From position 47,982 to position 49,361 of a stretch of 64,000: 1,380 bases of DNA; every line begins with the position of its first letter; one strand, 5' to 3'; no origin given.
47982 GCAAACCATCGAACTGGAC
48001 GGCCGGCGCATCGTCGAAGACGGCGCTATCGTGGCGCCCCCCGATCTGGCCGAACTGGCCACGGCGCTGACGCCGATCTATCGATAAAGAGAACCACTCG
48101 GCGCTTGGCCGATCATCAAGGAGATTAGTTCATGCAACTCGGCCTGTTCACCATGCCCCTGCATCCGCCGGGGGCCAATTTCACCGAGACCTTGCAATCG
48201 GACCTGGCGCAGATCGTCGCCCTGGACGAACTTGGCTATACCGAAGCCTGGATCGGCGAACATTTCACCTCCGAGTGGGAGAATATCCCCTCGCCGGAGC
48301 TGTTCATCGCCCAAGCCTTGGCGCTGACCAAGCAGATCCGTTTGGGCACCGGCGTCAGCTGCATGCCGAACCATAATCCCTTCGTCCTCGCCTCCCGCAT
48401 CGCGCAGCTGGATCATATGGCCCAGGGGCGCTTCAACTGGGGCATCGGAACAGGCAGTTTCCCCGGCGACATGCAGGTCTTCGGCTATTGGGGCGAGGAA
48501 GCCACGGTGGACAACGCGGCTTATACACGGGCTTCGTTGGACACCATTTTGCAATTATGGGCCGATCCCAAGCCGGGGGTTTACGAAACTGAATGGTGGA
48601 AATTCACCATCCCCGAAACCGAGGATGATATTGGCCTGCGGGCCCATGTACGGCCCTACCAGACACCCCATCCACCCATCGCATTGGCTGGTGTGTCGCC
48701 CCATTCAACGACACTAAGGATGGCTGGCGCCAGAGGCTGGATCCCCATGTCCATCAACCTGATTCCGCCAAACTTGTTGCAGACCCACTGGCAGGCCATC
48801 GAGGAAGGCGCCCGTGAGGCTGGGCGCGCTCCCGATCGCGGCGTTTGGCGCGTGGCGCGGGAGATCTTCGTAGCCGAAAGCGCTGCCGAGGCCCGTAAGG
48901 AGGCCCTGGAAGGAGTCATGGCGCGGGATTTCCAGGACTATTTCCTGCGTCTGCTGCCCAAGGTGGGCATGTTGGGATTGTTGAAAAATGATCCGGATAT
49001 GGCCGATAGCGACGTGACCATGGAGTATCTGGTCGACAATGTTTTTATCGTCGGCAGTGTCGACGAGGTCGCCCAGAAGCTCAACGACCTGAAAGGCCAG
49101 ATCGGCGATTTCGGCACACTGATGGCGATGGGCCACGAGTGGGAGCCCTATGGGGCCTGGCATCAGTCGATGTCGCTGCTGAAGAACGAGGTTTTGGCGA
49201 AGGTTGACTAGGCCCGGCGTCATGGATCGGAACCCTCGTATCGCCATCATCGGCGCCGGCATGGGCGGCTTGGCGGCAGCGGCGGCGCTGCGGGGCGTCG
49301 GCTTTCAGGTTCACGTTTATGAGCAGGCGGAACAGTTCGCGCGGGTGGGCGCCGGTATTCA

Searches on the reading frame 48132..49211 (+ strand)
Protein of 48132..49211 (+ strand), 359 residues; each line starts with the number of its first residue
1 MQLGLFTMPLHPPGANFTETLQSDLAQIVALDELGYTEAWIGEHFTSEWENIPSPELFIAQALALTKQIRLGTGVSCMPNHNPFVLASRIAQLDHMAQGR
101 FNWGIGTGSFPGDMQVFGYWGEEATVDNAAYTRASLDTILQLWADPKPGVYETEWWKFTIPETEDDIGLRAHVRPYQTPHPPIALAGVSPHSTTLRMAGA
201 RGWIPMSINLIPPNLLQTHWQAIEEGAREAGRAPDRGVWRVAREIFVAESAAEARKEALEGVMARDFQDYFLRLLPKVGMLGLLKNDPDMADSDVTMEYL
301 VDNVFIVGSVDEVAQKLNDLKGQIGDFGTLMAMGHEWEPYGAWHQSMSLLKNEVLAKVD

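Call 47: find_encoding_contigs(protein=window:48132-49211:+, flank=10000, max_places=1)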
Protein window:48132-49211:+ (359 aa): 4 contigs read that carry it; 1 place shown.
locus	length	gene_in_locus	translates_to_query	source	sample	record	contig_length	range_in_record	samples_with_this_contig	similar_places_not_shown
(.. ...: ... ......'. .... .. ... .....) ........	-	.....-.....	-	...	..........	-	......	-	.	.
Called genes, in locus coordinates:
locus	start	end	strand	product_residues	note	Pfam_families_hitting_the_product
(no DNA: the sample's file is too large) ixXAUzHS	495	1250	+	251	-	PF00027:cNMP_binding, PF13545:HTH_Crp_2, PF00325:Crp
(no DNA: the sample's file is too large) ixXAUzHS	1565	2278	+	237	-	-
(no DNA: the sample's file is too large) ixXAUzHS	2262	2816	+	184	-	PF06042:NTP_transf_6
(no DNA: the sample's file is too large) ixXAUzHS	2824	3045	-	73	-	-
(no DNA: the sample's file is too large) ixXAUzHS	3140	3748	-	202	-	-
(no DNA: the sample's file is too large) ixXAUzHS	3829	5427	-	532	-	PF00732:GMC_oxred_N, PF00890:FAD_binding_2 (faint), PF01266:DAO (faint), PF05199:GMC_oxred_C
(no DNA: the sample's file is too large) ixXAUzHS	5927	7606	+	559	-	PF00682:HMGL-like, PF22615:IPMS_D2, PF08502:LeuA_dimer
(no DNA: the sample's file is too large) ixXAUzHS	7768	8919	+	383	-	PF00355:Rieske, PF00848:Ring_hydroxyl_A, PF19112:VanA_C (weak)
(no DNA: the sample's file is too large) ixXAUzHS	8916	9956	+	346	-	PF26233:NicX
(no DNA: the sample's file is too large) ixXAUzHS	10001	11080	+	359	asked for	PF00296:Bac_luciferase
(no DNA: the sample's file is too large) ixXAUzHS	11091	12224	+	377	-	PF01494:FAD_binding_3, PF13450:NAD_binding_8 (weak)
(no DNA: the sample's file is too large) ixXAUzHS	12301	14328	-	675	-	PF06808:DctM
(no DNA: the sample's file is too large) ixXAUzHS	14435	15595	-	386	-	PF16868:NMT1_3, PF09084:NMT1 (weak)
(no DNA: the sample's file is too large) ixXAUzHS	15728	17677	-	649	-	PF06808:DctM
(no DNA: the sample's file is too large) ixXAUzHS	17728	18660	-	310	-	PF01156:IU_nuc_hydro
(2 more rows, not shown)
